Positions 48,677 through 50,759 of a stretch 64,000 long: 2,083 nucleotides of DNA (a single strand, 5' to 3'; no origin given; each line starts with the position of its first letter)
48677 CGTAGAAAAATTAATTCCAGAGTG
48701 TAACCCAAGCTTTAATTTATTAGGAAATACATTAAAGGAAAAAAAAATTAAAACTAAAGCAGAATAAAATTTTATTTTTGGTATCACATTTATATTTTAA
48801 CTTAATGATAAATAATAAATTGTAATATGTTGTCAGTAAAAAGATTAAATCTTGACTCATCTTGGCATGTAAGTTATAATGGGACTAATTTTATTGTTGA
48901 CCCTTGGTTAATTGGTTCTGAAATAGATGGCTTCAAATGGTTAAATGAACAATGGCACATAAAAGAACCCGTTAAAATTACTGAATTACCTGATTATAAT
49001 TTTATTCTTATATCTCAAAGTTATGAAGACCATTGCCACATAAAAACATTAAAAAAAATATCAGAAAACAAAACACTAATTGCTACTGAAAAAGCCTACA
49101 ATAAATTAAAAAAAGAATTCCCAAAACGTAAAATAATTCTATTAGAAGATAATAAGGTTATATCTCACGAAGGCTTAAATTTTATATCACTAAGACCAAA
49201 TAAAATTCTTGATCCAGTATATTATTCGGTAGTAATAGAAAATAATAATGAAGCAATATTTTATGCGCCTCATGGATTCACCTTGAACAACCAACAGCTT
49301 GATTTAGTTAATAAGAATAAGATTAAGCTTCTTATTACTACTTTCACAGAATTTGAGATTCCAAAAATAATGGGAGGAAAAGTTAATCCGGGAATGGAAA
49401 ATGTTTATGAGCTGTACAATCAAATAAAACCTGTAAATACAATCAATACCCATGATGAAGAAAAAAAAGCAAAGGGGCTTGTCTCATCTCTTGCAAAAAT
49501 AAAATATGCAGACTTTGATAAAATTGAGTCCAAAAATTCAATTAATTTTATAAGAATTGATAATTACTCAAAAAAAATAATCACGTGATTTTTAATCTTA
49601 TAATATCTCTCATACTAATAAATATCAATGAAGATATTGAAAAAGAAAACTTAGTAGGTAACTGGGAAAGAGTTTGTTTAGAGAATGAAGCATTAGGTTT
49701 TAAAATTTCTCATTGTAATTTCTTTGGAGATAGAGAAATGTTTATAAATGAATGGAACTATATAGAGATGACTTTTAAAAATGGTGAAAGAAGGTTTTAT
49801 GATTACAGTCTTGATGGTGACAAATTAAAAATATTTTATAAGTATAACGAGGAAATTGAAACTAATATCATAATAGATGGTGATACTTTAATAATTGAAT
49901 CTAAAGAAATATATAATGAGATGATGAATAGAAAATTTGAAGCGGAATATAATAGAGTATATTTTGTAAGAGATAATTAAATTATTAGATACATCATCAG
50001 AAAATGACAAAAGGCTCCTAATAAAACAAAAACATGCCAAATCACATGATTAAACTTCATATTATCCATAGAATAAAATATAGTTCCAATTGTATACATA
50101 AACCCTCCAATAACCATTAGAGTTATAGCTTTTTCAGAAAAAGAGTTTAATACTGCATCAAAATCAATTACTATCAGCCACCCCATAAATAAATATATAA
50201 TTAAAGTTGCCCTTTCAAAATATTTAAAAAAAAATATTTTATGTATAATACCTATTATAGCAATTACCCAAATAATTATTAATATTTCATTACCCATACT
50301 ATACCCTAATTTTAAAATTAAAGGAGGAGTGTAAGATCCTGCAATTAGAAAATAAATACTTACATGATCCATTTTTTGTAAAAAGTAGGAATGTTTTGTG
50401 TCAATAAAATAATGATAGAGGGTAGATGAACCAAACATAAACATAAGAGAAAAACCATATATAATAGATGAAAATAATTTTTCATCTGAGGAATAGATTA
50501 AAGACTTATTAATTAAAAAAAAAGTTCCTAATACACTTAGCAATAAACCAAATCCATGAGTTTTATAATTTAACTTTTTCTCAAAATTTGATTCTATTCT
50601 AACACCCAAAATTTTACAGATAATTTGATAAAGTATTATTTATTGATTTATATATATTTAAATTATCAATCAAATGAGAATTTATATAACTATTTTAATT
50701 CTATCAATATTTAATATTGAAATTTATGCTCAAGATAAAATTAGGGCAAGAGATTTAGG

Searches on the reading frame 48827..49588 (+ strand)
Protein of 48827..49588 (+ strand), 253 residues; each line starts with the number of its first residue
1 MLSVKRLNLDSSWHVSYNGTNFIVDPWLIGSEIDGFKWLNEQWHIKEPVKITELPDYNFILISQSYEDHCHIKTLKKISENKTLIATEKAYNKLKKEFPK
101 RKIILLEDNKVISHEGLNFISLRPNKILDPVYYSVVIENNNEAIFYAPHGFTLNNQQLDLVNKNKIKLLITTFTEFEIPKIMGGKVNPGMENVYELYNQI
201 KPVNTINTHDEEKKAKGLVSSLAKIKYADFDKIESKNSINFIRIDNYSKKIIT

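Call 4: search_protein_families(library=pfam, proteins=[window:48827-49588:+])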
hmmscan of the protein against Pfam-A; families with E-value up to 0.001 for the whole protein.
window:48827-49588:+ (253 aa): 2 families
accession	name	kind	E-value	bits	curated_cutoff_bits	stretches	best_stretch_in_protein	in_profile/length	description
PF13483.12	Lactamase_B_3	-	3.4e-06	27.6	24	1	11-158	8-120/160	Beta-lactamase superfamily domain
PF12706.13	Lactamase_B_2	-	0.00011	22.4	27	1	20-209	1-199/200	Beta-lactamase superfamily domain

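Call 5: search_protein_families(library=ncbifam, proteins=[window:48827-49588:+])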
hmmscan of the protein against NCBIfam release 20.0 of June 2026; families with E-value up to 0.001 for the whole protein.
window:48827-49588:+ (253 aa): 1 family
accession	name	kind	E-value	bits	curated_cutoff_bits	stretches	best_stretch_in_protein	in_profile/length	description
NF000155.1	trim_DfrC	exception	0.00048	20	350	0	71-121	28-78/161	trimethoprim-sensitive dihydrofolate reductase DfrC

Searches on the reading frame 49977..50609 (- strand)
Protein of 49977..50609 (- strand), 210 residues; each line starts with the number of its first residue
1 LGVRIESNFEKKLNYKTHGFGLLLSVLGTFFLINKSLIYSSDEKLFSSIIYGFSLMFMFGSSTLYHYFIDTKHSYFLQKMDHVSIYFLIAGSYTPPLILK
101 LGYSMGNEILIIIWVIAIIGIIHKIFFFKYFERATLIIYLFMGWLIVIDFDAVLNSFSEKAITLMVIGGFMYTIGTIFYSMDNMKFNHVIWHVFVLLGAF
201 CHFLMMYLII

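Call 4: search_protein_families(library=pfam, proteins=[window:49977-50609:-])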
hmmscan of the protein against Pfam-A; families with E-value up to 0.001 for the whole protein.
window:49977-50609:- (210 aa): 1 family
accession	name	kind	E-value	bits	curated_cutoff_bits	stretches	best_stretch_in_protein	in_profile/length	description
PF03006.26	HlyIII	-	2.1e-37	129.4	26.2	1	12-203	7-224/224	Haemolysin-III related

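Call 5: search_protein_families(library=ncbifam, proteins=[window:49977-50609:-])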
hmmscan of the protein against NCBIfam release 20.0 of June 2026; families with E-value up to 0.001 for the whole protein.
window:49977-50609:- (210 aa): 2 families
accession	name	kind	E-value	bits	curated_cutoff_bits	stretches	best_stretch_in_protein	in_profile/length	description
NF011669.1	PRK15087.1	equivalog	5.3e-63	212.2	80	1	13-208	3-198/199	PAQR family membrane homeostasis protein TrhA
TIGR01065.1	hlyIII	subfamily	5.2e-54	182.9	172.2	1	11-209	2-203/204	hemolysin III family protein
